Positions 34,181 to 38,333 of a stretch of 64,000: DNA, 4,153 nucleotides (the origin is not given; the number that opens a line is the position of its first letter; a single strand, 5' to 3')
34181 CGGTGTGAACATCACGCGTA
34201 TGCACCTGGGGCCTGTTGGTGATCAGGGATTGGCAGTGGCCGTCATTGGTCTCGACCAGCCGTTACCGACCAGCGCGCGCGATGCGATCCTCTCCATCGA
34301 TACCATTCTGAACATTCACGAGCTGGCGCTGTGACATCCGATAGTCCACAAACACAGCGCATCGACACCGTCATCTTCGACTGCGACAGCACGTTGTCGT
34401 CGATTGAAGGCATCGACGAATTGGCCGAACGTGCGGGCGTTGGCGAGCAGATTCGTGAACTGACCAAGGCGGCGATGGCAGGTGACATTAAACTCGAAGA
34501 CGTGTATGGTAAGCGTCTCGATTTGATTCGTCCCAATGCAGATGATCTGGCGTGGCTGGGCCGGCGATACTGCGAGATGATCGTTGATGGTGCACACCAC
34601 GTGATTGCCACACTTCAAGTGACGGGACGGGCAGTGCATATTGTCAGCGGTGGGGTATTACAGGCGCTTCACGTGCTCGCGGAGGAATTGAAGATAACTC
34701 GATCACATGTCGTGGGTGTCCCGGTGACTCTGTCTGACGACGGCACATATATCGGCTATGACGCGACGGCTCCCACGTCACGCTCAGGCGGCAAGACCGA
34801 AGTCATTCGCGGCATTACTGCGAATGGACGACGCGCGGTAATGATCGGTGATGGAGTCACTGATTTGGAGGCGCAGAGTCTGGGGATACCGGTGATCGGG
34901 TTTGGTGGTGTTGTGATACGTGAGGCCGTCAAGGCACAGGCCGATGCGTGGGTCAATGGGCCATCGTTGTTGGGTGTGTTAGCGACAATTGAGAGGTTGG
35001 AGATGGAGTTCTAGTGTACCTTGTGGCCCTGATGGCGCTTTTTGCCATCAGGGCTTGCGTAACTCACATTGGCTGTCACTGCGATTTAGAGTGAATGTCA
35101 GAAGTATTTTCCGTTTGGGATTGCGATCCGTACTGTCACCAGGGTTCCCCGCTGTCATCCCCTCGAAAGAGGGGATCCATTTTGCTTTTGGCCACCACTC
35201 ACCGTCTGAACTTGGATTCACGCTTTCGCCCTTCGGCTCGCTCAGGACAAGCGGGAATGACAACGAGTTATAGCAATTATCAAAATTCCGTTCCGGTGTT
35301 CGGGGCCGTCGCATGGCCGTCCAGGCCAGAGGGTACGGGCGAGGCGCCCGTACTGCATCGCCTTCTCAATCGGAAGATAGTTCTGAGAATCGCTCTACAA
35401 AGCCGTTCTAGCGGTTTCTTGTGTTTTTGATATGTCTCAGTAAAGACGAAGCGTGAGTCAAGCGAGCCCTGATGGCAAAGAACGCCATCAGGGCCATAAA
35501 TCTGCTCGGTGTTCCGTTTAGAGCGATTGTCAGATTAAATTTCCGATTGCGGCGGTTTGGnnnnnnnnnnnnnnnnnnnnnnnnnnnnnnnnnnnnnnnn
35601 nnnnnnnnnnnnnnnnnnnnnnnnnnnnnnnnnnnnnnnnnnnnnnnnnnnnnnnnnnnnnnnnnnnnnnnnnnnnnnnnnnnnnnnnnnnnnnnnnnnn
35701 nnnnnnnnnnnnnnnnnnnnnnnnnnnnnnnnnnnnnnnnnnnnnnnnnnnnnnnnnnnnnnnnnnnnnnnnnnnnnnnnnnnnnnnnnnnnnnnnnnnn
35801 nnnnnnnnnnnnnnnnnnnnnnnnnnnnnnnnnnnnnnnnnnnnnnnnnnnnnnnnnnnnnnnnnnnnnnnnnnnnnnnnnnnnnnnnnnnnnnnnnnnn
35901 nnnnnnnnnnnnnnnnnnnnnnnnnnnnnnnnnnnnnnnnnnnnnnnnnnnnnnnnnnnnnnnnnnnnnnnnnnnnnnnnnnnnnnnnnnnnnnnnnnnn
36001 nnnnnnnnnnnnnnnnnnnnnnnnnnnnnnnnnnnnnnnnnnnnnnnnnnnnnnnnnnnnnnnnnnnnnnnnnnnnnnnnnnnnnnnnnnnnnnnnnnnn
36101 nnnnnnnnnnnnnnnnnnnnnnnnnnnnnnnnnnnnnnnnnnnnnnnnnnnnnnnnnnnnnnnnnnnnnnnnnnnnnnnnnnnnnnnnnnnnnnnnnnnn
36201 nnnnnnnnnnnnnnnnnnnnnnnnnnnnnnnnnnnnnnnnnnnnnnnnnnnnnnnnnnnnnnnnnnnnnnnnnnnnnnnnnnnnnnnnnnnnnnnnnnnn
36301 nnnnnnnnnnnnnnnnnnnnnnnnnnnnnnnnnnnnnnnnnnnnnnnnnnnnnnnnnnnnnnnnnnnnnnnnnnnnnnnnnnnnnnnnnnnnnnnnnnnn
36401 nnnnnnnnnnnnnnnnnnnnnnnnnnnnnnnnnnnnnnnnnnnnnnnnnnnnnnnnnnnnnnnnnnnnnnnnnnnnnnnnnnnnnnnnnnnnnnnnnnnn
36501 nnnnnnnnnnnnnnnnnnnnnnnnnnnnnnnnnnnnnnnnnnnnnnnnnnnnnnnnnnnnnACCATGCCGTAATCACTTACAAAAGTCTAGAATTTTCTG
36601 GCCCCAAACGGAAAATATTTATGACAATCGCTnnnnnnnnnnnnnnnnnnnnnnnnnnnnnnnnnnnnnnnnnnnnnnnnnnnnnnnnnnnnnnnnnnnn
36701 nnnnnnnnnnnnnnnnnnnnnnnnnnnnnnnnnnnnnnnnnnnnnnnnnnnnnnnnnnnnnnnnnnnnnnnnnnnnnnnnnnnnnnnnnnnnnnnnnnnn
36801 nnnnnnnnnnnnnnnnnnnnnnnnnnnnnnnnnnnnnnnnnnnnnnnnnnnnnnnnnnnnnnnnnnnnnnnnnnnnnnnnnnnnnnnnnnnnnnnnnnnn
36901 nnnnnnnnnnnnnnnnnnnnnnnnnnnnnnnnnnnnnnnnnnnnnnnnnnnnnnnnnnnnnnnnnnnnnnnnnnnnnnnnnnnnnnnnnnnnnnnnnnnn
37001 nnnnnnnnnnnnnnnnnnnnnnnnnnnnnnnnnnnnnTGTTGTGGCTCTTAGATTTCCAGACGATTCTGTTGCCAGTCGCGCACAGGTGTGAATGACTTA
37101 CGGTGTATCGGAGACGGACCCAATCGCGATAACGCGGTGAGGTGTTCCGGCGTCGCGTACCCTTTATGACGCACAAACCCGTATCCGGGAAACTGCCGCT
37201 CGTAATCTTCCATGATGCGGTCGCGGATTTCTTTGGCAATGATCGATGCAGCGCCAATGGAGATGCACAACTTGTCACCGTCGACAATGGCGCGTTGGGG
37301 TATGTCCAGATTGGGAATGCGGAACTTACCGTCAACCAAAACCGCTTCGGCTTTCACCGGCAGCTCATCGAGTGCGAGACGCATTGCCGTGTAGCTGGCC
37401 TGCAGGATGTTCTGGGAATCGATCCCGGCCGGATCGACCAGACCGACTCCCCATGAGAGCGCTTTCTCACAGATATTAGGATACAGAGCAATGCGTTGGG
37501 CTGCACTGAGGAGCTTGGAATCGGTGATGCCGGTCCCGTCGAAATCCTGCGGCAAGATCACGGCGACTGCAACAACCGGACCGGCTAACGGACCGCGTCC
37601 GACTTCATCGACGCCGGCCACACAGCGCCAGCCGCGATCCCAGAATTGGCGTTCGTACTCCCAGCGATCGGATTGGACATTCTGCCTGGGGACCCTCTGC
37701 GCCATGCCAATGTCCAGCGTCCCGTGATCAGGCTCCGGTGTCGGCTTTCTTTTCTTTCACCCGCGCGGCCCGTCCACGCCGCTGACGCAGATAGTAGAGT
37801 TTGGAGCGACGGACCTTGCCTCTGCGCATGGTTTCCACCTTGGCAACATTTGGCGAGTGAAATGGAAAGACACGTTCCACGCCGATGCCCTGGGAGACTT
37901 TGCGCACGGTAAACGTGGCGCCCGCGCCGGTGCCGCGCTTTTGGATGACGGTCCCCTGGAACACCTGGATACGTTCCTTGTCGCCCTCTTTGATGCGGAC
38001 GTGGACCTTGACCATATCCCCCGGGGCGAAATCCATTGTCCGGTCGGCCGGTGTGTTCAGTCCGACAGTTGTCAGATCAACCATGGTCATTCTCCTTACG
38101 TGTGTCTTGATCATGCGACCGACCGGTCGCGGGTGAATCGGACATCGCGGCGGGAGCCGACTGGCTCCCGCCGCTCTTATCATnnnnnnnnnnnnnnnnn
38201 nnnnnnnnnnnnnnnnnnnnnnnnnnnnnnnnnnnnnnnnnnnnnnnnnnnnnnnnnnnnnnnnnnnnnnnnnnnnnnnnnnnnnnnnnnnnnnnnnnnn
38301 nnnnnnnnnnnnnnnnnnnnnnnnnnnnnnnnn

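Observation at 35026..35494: Hairpin-bounded ~470-bp non-coding segment full of IS630-derived TIR fragments (nested or degenerate MITEs) immediately beside the IS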

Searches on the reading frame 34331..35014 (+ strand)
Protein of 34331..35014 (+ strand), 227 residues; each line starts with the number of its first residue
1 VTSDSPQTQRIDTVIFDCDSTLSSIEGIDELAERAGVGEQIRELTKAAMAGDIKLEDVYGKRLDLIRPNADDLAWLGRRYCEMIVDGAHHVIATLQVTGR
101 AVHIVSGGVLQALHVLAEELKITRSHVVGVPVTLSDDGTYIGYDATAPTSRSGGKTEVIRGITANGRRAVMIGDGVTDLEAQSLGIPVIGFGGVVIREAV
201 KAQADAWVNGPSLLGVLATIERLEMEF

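Call 11: search_protein_families(library=pfam, proteins=[window:34331-35014:+], max_evalue=0.01)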
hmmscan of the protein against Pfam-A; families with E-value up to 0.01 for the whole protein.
window:34331-35014:+ (227 aa): 2 families
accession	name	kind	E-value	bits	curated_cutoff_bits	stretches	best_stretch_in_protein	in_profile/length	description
PF00702.32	Hydrolase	-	7.9e-09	36.6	26.4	1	11-181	1-186/191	haloacid dehalogenase-like hydrolase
PF12710.13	HAD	-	3.2e-06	28.1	27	1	14-181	1-187/189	haloacid dehalogenase-like hydrolase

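Call 12: find_encoding_contigs(protein=window:34331-35014:+, flank=6000, max_places=10)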
Protein window:34331-35014:+ (227 aa): 1 contig read that carries it; 1 place shown.
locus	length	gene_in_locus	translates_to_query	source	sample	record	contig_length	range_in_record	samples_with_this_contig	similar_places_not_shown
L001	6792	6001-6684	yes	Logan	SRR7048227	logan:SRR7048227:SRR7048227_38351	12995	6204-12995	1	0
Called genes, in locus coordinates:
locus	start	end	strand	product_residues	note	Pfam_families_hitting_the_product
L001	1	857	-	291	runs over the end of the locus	PF03755:YicC-like_N, PF08340:YicC-like_C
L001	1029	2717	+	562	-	PF05833:NFACT_N, PF05670:NFACT-R_1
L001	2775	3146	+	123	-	-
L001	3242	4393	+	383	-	-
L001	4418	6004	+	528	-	PF00389:2-Hacid_dh, PF02826:2-Hacid_dh_C, PF19304:PGDH_inter, PF01842:ACT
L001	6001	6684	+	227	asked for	PF00702:Hydrolase, PF12710:HAD (weak)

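Call 23: find_homologous_proteins(query=window:34331-35014:+, max_evalue=1e-20)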
Query window:34331-35014:+ (227 aa): 6693 proteins with E <= 1e-20 among 8000 candidates; the best 120 are listed.
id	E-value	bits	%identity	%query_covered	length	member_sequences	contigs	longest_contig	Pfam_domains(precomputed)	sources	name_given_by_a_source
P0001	1.6e-141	487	100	100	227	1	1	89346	PF00702.33,PF12710.14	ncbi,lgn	-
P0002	1.3e-111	389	80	99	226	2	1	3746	PF00702.33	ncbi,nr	ncbi:MAG: HAD-IB family phosphatase [candidate division Zixibacteria bacterium]|nr:HAD-IB family pho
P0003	1.0e-94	334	68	100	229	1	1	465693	PF00702.33,PF12710.14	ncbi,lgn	ncbi:MAG: phosphoserine phosphatase [Candidatus Zixiibacteriota bacterium]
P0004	1.1e-91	324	70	96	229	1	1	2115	PF00702.33,PF12710.14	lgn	-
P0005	1.0e-72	262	58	95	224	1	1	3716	PF00702.33,PF12710.14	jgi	-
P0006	4.6e-70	254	59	90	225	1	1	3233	PF00702.33,PF12710.14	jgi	-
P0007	1.1e-69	252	57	95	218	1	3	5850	PF00702.33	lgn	-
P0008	1.3e-68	249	57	93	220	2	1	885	PF00702.33,PF12710.14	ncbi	-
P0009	6.1e-68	247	57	94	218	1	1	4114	PF00702.33,PF12710.14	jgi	jgi:phosphoserine phosphatase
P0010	1.0e-67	246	56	93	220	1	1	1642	PF00702.33,PF12710.14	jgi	jgi:phosphoserine phosphatase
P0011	3.6e-67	244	53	95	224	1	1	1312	PF00702.33,PF12710.14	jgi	-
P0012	1.1e-66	243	56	95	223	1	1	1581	PF00702.33,PF12710.14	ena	-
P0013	7.2e-66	240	57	93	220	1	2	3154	PF00702.33,PF12710.14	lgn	-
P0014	8.4e-66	240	55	97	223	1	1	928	PF00702.33,PF12710.14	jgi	-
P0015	1.1e-65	239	58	93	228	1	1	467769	PF00702.33,PF12710.14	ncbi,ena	-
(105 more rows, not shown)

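Call 26: find_encoding_contigs(protein=P0003, flank=4000, max_places=3)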
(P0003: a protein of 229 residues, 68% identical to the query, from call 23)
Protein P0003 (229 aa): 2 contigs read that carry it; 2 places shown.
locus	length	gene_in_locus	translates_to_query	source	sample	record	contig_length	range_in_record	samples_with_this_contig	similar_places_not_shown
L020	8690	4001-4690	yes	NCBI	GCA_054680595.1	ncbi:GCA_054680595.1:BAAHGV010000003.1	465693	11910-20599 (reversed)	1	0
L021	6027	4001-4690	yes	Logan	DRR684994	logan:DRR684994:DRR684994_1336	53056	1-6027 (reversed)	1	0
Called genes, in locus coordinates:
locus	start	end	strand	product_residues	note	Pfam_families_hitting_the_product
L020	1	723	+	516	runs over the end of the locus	PF05833:NFACT_N, PF05670:NFACT-R_1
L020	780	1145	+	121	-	-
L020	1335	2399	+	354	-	-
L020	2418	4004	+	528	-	PF00389:2-Hacid_dh, PF02826:2-Hacid_dh_C, PF19304:PGDH_inter, PF01842:ACT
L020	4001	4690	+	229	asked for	PF00702:Hydrolase, PF12710:HAD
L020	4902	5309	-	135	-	PF08378:NERD, PF02021:UPF0102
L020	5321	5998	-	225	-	PF01351:RNase_HII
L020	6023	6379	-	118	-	PF01245:Ribosomal_L19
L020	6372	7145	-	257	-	PF01746:tRNA_m1G_MT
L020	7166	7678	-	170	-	PF01782:RimM, PF05239:PRC, PF24986:PRC_RimM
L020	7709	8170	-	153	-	PF00886:Ribosomal_S16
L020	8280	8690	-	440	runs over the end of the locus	PF02881:SRP54_N, PF13401:AAA_22 (faint), PF00448:SRP54, PF02978:SRP_SPB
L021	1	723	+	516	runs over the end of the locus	PF05833:NFACT_N, PF05670:NFACT-R_1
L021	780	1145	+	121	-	-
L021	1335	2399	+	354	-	-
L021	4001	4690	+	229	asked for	PF00702:Hydrolase, PF12710:HAD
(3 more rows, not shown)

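Call 27: find_encoding_contigs(protein=P0004, flank=4000, max_places=3)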
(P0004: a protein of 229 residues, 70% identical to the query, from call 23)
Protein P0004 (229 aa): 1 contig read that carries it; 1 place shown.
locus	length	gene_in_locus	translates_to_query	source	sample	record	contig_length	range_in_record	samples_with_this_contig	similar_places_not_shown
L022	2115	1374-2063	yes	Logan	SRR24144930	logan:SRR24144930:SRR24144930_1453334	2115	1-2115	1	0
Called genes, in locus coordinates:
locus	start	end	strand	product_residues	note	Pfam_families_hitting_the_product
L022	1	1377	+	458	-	?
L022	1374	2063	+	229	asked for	PF00702:Hydrolase, PF12710:HAD (weak)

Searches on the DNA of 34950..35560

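Call 36: search_rna_families(source=window, start=34950, end=35560, threshold=evalue, max_evalue=1)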
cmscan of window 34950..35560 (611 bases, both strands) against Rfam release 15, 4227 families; matches with E-value up to 1: 0.
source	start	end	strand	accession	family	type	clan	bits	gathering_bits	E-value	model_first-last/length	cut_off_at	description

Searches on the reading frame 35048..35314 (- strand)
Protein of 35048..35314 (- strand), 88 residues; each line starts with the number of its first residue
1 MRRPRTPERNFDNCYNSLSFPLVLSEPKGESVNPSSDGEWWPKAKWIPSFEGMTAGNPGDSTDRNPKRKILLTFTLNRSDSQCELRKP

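Call 11: search_protein_families(library=pfam, proteins=[window:35048-35314:-], max_evalue=0.01)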
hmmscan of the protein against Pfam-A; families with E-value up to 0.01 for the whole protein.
window:35048-35314:- (88 aa): 0 families

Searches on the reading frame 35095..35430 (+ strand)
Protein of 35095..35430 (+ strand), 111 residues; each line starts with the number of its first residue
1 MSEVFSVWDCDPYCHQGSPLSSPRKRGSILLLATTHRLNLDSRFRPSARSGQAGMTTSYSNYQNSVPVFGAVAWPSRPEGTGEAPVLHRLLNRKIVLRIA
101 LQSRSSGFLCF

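Call 11: search_protein_families(library=pfam, proteins=[window:35095-35430:+], max_evalue=0.01)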
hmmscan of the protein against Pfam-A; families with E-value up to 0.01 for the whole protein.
window:35095-35430:+ (111 aa): 0 families

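Call 35: find_homologous_proteins(query=window:35095-35430:+, max_evalue=0.001)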
Query window:35095-35430:+: 8 candidates shared short words with the query, none scored E <= 0.001.

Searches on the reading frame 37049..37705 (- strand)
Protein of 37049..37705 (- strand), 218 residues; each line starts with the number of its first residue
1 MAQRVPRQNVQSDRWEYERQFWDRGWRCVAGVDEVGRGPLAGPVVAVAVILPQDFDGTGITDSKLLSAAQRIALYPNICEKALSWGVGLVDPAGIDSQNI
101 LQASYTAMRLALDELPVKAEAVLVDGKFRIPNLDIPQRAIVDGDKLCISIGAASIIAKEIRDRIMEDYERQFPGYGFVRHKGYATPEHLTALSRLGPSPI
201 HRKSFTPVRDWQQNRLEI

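Call 11: search_protein_families(library=pfam, proteins=[window:37049-37705:-], max_evalue=0.01)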
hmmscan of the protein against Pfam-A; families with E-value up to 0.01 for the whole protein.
window:37049-37705:- (218 aa): 1 family
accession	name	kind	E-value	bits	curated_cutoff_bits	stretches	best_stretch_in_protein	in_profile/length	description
PF01351.25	RNase_HII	-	6.6e-39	134.3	25.8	1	30-207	1-198/199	Ribonuclease HII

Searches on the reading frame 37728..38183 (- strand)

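Call 11: search_protein_families(library=pfam, proteins=[window:37728-38183:-], max_evalue=0.01)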
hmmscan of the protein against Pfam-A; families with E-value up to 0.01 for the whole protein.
window:37728-38183:- (151 aa): 2 families
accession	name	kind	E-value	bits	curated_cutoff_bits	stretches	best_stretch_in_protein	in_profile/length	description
PF01245.26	Ribosomal_L19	-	2.3e-45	153.6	22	1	48-145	14-111/111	Ribosomal protein L19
PF07238.19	PilZ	-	0.0029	18.3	22.5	1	24-93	17-83/102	PilZ domain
